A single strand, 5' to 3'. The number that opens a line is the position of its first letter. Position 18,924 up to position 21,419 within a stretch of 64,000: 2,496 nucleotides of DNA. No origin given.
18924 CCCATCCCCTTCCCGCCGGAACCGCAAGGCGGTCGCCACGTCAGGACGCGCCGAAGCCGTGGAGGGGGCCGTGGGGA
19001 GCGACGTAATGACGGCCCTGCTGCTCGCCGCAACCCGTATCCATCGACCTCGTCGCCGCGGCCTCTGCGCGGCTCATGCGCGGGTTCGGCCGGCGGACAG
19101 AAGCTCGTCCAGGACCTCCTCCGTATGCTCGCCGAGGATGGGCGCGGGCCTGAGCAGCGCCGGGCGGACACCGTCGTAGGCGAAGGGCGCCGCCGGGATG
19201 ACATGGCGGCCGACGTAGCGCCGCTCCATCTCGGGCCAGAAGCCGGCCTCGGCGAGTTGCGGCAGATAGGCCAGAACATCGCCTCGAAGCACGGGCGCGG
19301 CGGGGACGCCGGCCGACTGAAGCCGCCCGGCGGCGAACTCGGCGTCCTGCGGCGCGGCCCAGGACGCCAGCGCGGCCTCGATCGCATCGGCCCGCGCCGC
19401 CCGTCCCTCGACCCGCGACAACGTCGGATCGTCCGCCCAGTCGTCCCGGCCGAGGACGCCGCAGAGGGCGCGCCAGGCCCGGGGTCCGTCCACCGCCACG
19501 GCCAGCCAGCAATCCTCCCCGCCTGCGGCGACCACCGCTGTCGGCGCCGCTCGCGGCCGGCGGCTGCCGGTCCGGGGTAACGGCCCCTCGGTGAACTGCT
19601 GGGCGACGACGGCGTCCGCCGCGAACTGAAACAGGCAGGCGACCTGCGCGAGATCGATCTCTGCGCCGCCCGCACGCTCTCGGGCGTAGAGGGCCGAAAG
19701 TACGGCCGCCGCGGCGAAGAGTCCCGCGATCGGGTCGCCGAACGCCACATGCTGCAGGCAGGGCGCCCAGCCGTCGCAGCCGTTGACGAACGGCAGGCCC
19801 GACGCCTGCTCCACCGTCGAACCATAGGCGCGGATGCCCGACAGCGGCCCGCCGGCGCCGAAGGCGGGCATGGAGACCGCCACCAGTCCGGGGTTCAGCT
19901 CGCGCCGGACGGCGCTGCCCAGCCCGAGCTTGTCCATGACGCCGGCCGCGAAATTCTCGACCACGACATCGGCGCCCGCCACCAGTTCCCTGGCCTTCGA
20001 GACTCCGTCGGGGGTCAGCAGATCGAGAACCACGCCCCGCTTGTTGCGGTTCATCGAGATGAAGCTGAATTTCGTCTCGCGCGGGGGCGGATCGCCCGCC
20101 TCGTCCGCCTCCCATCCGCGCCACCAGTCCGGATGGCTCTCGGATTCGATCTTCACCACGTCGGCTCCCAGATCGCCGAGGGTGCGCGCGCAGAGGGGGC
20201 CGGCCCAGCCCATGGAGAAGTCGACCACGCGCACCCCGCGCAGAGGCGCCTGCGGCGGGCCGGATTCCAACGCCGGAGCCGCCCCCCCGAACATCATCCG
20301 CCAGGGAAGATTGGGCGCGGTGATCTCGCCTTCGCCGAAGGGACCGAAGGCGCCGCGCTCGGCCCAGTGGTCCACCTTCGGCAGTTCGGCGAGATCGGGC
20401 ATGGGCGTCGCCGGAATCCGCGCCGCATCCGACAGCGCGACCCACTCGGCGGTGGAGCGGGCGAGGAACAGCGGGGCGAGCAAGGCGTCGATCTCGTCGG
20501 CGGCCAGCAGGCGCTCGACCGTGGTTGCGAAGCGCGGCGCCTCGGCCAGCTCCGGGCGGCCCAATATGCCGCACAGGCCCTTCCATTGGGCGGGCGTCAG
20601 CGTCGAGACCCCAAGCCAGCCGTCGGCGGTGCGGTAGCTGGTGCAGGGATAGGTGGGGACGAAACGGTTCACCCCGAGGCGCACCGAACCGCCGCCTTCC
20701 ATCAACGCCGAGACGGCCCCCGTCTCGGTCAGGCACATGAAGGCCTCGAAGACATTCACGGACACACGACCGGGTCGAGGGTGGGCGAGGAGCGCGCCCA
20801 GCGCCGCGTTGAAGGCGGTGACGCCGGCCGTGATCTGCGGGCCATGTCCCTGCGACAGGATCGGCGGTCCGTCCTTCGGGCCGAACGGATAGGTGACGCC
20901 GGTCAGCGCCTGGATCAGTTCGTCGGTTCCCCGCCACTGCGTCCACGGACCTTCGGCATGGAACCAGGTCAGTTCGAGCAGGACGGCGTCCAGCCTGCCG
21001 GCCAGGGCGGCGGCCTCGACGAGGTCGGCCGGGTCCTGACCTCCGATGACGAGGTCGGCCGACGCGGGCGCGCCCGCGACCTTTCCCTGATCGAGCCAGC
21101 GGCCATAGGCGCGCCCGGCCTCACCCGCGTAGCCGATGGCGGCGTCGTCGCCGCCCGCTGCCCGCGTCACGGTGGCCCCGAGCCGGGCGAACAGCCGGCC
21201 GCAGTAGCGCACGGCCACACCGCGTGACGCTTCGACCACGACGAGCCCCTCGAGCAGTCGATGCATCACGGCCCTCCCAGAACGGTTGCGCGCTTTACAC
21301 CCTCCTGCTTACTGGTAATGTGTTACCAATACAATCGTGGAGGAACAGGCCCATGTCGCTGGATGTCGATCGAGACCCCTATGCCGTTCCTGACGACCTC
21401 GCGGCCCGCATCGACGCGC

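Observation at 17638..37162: Candidate new catabolic system: a TetR-centred, operator-linked island resembling peroxisomal branched-chain (phytanoyl-CoA-type) acyl-CoA oxidation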

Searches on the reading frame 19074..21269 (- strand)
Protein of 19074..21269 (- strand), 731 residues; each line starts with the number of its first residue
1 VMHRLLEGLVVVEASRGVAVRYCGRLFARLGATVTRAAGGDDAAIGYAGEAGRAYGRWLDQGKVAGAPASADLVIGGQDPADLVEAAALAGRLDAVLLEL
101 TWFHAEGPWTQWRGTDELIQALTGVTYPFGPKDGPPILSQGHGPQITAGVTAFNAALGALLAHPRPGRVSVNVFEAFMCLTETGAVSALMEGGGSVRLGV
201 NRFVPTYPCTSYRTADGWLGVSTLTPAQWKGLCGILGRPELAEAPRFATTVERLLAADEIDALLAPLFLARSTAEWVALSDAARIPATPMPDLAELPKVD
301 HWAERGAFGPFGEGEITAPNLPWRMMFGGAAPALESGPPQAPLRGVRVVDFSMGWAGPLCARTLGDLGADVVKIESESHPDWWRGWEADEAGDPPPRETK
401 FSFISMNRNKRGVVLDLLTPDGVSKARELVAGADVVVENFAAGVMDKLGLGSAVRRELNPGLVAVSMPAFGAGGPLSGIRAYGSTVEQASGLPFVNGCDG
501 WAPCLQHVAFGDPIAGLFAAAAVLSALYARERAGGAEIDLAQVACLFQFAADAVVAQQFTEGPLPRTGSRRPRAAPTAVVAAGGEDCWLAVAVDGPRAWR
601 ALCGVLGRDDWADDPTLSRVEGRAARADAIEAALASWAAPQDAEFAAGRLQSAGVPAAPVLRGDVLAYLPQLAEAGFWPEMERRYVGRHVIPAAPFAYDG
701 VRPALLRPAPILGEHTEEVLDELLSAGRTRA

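Call 6: search_protein_families(library=pfam, proteins=[window:19074-21269:-], max_evalue=0.001)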
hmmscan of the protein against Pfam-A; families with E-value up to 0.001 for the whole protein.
window:19074-21269:- (731 aa): 1 family
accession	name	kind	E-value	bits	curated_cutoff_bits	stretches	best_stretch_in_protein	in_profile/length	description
PF02515.22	CoA_transf_3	-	1.4e-134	449.3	23.3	2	343-716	1-366/366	CoA-transferase family III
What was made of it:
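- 19074..21269 (-): CoAT1: fused double family-III CoA-transferase (731 aa); paralogue of CoAT2 (48% identity). Pfam PF02515 scores 449 bits with two stretches (call 6).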

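Call 8: search_protein_families(library=ncbifam, proteins=[window:19074-21269:-], max_evalue=0.01)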
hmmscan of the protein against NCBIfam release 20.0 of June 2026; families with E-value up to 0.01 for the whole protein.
window:19074-21269:- (731 aa): 7 families
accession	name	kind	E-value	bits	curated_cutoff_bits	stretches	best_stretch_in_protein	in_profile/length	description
NF052585.1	SucGlutTfsCaiB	equivalog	3e-65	220.4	750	2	340-725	5-390/394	succinate--glutarate CoA-transferase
TIGR03253.1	oxalate_frc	equivalog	6.9e-56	189.7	504.2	3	341-535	2-191/416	formyl-CoA transferase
NF041294.1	Scnl_mescCoAtase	equivalog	1.1e-55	189.4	700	2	343-721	4-381/381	succinyl-CoA:mesaconate CoA-transferase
NF003809.0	PRK05398.1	subfamily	2.8e-54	184.3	442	2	341-537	3-195/416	formyl-CoA transferase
NF008511.0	PRK11430.1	equivalog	5.2e-54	183.8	522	2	340-722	7-378/381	CoA:oxalate CoA-transferase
NF002914.1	PRK03525.1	equivalog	5.6e-20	71.6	413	1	338-722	5-380/400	L-carnitine CoA-transferase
TIGR04253.1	mesacon_CoA_iso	equivalog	1.3e-14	54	725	2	343-535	3-186/403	2-methylfumaryl-CoA isomerase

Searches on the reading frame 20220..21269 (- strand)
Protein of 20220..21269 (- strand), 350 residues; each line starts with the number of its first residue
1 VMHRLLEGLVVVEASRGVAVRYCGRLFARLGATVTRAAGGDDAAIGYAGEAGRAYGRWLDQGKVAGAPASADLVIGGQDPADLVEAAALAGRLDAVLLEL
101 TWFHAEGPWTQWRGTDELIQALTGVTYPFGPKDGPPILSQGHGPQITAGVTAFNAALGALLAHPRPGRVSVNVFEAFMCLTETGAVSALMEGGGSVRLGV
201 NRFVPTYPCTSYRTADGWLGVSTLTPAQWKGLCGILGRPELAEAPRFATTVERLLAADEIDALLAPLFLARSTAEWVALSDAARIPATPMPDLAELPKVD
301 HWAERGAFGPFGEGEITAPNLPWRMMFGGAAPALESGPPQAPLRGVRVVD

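Call 24: search_protein_families(library=pfam, proteins=[window:20220-21269:-], max_evalue=1)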
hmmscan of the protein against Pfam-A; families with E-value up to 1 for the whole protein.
window:20220-21269:- (350 aa): 1 family
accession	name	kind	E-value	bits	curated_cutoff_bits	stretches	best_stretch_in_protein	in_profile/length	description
PF02515.22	CoA_transf_3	-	3.1e-42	145.4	23.3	2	96-326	115-349/366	CoA-transferase family III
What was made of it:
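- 19074..21269 (-): The N-terminal half alone scores 145 bits (call 24).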
